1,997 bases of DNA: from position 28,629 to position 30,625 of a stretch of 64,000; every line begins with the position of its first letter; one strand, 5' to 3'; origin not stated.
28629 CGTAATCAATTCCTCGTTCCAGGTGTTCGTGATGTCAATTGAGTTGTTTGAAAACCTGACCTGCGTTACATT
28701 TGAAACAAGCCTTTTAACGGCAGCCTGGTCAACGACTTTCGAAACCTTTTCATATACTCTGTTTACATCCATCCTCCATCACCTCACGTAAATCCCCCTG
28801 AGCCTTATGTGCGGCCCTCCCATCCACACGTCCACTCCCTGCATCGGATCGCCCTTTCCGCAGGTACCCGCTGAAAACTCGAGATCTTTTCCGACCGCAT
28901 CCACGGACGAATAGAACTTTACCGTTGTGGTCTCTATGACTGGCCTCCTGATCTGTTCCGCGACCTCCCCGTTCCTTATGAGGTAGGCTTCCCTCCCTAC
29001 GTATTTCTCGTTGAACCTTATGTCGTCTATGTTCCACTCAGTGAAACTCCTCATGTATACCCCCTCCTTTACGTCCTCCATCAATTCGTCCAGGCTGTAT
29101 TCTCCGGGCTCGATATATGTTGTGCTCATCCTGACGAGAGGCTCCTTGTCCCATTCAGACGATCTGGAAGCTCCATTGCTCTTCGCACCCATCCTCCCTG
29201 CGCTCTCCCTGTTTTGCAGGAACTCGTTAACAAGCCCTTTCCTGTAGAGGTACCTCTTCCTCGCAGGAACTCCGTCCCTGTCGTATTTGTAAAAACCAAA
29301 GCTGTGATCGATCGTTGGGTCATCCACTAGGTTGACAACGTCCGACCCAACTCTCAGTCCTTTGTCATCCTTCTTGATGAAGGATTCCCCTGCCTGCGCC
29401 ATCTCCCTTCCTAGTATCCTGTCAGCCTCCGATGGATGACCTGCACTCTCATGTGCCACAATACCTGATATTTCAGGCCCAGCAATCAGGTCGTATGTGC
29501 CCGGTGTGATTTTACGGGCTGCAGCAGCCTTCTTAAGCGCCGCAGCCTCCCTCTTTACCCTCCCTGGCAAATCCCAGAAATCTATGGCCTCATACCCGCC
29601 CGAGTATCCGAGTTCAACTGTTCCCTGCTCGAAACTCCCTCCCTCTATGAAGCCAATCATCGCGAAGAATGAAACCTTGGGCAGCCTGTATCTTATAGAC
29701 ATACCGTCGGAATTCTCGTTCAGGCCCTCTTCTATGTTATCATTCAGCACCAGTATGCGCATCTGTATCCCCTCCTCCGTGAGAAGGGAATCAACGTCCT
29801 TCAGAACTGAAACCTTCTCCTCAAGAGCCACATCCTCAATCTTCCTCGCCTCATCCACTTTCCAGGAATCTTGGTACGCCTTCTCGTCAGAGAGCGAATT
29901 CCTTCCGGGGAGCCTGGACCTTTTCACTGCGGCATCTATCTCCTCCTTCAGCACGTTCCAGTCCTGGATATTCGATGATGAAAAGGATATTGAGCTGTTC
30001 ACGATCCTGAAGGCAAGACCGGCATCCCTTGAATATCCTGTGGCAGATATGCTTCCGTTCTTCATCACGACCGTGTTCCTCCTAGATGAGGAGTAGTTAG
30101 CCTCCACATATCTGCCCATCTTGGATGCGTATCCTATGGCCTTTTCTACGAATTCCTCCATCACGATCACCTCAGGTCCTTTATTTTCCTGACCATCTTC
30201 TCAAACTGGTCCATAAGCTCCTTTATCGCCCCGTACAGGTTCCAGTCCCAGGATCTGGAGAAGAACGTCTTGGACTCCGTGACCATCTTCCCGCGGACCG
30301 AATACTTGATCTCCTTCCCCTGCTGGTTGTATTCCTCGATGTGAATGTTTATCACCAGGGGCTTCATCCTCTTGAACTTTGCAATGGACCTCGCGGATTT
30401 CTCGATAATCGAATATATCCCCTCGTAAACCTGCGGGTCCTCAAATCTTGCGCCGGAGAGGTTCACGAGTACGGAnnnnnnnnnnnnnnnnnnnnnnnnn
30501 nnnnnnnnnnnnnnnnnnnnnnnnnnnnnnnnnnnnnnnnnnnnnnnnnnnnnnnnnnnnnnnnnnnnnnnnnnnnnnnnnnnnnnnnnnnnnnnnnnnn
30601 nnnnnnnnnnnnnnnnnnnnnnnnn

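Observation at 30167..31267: Four CBS modules fused to an HPF/RaiA-like domain: candidate energy-sensing ribosome hibernation factor in an archaeon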

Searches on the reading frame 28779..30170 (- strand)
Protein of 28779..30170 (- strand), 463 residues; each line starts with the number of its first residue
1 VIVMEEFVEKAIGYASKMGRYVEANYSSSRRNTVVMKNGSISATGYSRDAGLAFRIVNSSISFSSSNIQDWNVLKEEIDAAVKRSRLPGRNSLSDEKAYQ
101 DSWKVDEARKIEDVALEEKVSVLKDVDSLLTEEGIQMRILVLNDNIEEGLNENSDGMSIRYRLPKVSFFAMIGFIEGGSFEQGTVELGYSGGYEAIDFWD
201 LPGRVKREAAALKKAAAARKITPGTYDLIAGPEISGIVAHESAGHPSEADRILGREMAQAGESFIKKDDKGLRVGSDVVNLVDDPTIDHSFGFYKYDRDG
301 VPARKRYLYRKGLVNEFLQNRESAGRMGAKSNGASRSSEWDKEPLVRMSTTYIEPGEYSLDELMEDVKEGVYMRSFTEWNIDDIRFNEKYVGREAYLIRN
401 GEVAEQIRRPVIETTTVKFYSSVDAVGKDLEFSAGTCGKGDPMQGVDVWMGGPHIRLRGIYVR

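Call 3: search_protein_families(library=pfam, proteins=[window:28779-30170:-], max_evalue=1)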
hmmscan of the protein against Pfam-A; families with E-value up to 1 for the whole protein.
window:28779-30170:- (463 aa): 3 families
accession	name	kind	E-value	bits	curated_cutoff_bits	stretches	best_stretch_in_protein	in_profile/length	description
PF19289.4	PmbA_TldD_3rd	-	1.7e-47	161.9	22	1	223-462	1-218/220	PmbA/TldA metallopeptidase C-terminal domain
PF01523.21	PmbA_TldD_1st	-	4.7e-08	33.5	20.9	1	22-85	1-61/65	PmbA/TldA metallopeptidase domain 1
PF19290.4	PmbA_TldD_2nd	-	1e-06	29.6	20.9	1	110-211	2-103/109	PmbA/TldA metallopeptidase central domain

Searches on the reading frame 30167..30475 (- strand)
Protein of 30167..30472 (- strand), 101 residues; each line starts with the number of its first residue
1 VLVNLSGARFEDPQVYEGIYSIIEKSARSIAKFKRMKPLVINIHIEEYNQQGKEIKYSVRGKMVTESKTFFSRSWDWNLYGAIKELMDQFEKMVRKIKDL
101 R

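Call 3: search_protein_families(library=pfam, proteins=[window:30167-30472:-], max_evalue=1)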
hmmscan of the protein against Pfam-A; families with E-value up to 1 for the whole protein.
window:30167-30472:- (101 aa): 3 families
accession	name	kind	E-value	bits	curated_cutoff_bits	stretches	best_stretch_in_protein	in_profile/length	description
PF02482.25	Ribosomal_S30AE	-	0.00011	23.3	23.7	1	17-99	12-85/88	Sigma 54 modulation protein / S30EA ribosomal protein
PF08393.18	DHC_N2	-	0.022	14.1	31.9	1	14-101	9-86/403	Dynein heavy chain, N-terminal region 2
PF14493.12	HTH_40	-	0.046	14.4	27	1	25-58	13-46/89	Helix-turn-helix domain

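Call 4: search_protein_families(library=ncbifam, proteins=[window:30167-30472:-], max_evalue=1)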
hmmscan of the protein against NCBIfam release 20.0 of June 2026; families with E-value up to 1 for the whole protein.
window:30167-30472:- (101 aa): 2 families
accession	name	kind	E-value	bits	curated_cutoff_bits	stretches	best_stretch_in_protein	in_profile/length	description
TIGR00741.1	yfiA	equivalog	0.00017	22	40.9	1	27-99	21-93/102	ribosome hibernation-promoting factor, HPF/YfiA family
NF007780.0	PRK10470.1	equivalog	0.088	13.2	125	0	73-99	64-90/95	ribosome hibernation promoting factor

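Call 21: search_solved_structures(query=A2, max_evalue=10, show_alignments=4)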
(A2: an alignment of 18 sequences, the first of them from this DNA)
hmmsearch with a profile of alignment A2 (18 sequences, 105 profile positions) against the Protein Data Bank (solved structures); distinct sequences matched with E-value up to 10: 22.
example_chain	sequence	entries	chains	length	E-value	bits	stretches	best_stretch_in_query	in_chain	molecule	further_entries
9sr9_H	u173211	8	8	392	3.6e-08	36.8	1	17-102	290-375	Dehydrogenase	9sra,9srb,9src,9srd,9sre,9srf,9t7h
9l96_a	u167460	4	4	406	0.012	19.1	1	4-101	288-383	CBS domain-containing protein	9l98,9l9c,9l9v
8rd8_D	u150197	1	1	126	0.021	18.3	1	18-102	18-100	30S ribosomal protein S30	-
9t0z_9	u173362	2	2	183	0.025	18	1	26-102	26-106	Ribosome hibernation promoting factor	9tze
8uu4_w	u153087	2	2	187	0.054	16.9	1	12-102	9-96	Ribosome hibernation promoting factor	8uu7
3tqm_A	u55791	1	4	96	0.094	16.2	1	22-102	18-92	Ribosome-associated factor Y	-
2ywq_A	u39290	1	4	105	0.095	16.2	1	9-102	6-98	Ribosomal subunit interface protein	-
5fdu_1x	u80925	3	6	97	0.15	15.5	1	23-101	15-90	Ribosome-associated inhibitor A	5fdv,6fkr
6gzx_V3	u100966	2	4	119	0.19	15.2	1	14-102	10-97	Ribosome hibernation promoting factor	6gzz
6gzq_V2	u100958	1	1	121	0.2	15.1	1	14-102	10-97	Ribosome hibernation promoting factor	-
9sda_9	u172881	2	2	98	0.21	15.1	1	45-102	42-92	Ribosome hibernation promoting factor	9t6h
4v4g_Aa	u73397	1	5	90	0.22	15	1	23-99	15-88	protein Y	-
12dq_1y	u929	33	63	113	0.23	14.9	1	23-101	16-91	Ribosome-associated inhibitor A | Protein yfiA | Protein Y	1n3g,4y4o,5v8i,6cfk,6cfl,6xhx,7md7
1l4s_A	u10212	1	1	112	0.23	14.9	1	23-101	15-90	Protein yfiA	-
4v8i_AY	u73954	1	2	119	0.24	14.9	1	23-101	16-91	Ribosome-associated inhibitor A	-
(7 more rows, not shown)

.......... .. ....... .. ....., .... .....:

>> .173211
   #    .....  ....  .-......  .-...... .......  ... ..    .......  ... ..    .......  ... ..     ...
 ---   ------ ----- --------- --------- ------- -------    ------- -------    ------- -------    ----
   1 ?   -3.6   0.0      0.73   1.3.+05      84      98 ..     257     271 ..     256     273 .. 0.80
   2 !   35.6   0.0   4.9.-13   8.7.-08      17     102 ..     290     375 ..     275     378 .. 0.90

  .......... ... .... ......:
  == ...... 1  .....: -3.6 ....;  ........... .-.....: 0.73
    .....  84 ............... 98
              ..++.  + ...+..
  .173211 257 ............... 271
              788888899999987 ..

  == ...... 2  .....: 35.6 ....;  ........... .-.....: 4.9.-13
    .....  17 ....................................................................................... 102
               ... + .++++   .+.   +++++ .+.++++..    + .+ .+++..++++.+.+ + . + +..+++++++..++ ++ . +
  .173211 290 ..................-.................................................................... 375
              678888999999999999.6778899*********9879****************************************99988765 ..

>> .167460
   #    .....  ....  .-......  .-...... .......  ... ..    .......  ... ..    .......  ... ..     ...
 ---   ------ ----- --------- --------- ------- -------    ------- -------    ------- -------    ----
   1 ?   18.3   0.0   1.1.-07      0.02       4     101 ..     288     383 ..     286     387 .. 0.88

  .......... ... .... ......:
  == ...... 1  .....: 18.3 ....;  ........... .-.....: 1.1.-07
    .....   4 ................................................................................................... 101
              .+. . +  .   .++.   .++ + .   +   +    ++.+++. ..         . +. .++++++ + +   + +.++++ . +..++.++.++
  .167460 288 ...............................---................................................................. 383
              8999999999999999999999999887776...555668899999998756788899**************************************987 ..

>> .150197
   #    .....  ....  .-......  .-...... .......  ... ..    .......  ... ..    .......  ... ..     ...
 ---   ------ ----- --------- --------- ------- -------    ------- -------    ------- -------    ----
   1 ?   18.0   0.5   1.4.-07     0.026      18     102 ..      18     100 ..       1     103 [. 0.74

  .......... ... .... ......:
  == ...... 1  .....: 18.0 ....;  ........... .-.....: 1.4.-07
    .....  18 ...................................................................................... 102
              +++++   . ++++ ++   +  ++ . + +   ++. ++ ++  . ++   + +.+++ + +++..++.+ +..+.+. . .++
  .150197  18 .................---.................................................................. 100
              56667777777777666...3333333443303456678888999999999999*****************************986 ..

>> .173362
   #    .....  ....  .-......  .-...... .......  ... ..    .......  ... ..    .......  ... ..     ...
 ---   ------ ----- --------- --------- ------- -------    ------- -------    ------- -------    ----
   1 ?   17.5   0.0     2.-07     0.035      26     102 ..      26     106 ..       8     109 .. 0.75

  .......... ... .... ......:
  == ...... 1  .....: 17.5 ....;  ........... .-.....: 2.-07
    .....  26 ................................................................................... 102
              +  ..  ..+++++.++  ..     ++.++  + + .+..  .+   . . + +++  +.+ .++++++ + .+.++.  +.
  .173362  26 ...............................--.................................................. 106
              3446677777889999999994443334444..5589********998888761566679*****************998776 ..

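Call 35: predict_structure(alignment_id=A2)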
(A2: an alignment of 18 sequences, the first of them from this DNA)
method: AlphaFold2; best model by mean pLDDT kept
length: 102 residues; sequences in the alignment: 18
mean_pLDDT: 93.6   pTM: 0.84
mean pLDDT of the five models: 93.6, 92.9, 92.2, 92.1, 91.9
residues with pLDDT >= 90: 87; 70-90: 12; 50-70: 3; < 50: 0
segments of 3 or more residues with pLDDT < 50: none
pLDDT, mean of each block of 10 residues (from residue 1): 94 94 97 93 95 83 97 96 98 93 75
secondary structure, 60 per line:
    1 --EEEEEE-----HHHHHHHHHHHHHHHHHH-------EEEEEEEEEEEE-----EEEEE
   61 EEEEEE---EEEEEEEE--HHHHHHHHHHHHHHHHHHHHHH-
elements in order: E3-8 H14-31 E39-50 E56-66 E70-77 H80-101

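Call 39: fold_search(model_id=the predicted structure, library=pdb)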
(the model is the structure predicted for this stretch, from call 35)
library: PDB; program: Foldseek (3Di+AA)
matches with E <= 10: 1154; with E <= 0.001: 35
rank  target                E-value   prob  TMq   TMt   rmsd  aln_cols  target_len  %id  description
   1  5mmj_y                1.2e-07  1.00  0.77  0.69   2.7       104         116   18  Structure of the small subunit of the chloroplast ribosome (released 2017-01-11)
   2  5x8r_y                4.1e-07  1.00  0.72  0.69   3.0       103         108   16  Structure of the 30S small subunit of chloroplast ribosome from spinach (released 2017-06-07)
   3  28lu_y                5.7e-07  1.00  0.74  0.54   3.1       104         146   17  Structure of the Chlamydomonas reinhardtii chlororibosome with factor pY (released 2026-04-01)
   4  4hei_A                7.9e-07  1.00  0.71  0.78   3.2       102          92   15  2A X-RAY STRUCTURE OF HPF from VIBRIO CHOLERAE (released 2012-10-24)
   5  4hei_B                9.6e-07  1.00  0.71  0.79   3.0        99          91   16  2A X-RAY STRUCTURE OF HPF from VIBRIO CHOLERAE (released 2012-10-24)
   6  6eri_BV               1.0e-06  1.00  0.76  0.73   2.6       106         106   16  Structure of the chloroplast ribosome with chl-RRF and hibernation-promoting factor (released 2018-04-18)
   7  5zep_x                1.2e-06  1.00  0.79  0.80   2.6       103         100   12  M. smegmatis hibernating state 70S ribosome structure (released 2018-09-26)
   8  8rd8_D                1.2e-06  1.00  0.69  0.68   3.1       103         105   17  Cryo-EM structure of P. urativorans 70S ribosome in complex with hibernation factors Balon and RaiA (structure 1). (released 2024-02-21)
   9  8uu7_w                2.0e-06  1.00  0.71  0.72   3.1       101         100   20  Cryo-EM structure of the Listeria innocua 70S ribosome in complex with HflXr, HPF, and E-site tRNA (structure II-B) (released 2024-02-28)
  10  2ywq_C                2.5e-06  1.00  0.70  0.78   2.4        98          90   14  Crystal structure of Thermus thermophilus Protein Y N-terminal domain (released 2008-04-15)
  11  8uu4_w                4.0e-06  1.00  0.70  0.70   3.1       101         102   18  Cryo-EM structure of the Listeria innocua 70S ribosome in complex with HPF (structure I-A) (released 2024-02-28)
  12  3tqm_B                6.3e-06  1.00  0.72  0.79   2.7       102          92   19  Structure of an ribosomal subunit interface protein from Coxiella burnetii (released 2011-09-28)
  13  3tqm_C                6.7e-06  1.00  0.66  0.71   3.5       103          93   18  Structure of an ribosomal subunit interface protein from Coxiella burnetii (released 2011-09-28)
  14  3tqm_A                7.6e-06  1.00  0.71  0.79   2.7       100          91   19  Structure of an ribosomal subunit interface protein from Coxiella burnetii (released 2011-09-28)
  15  2rql_MODEL_1_A        8.1e-06  1.00  0.72  0.76   2.4       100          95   14  Solution structure of the E. coli ribosome hibernation promoting factor HPF (released 2010-02-02)
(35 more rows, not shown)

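Call 58: search_protein_families(library=pfam, alignment_id=A2, max_evalue=0.01)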
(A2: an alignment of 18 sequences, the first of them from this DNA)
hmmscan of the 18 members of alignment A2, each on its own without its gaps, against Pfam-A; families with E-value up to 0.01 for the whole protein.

A. member 1, seq(102 aa): 1 family
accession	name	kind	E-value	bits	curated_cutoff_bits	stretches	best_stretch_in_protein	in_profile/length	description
PF02482.25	Ribosomal_S30AE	-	0.00011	23.3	23.7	1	18-100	12-85/88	Sigma 54 modulation protein / S30EA ribosomal protein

B. families by the number of members that match (of 18 scanned): 5 families
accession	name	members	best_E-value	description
PF02482.25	Ribosomal_S30AE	14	1.9e-08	Sigma 54 modulation protein / S30EA ribosomal protein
PF25519.1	ILCR1_N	2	0.0074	ILCR1 N-terminal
PF04670.18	Gtr1_RagA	1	0.0015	Gtr1/RagA G protein conserved region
PF19556.4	PRTRC_E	1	0.0018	PRTRC system protein E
PF13200.12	DUF4015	1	0.0071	Putative glycosyl hydrolase domain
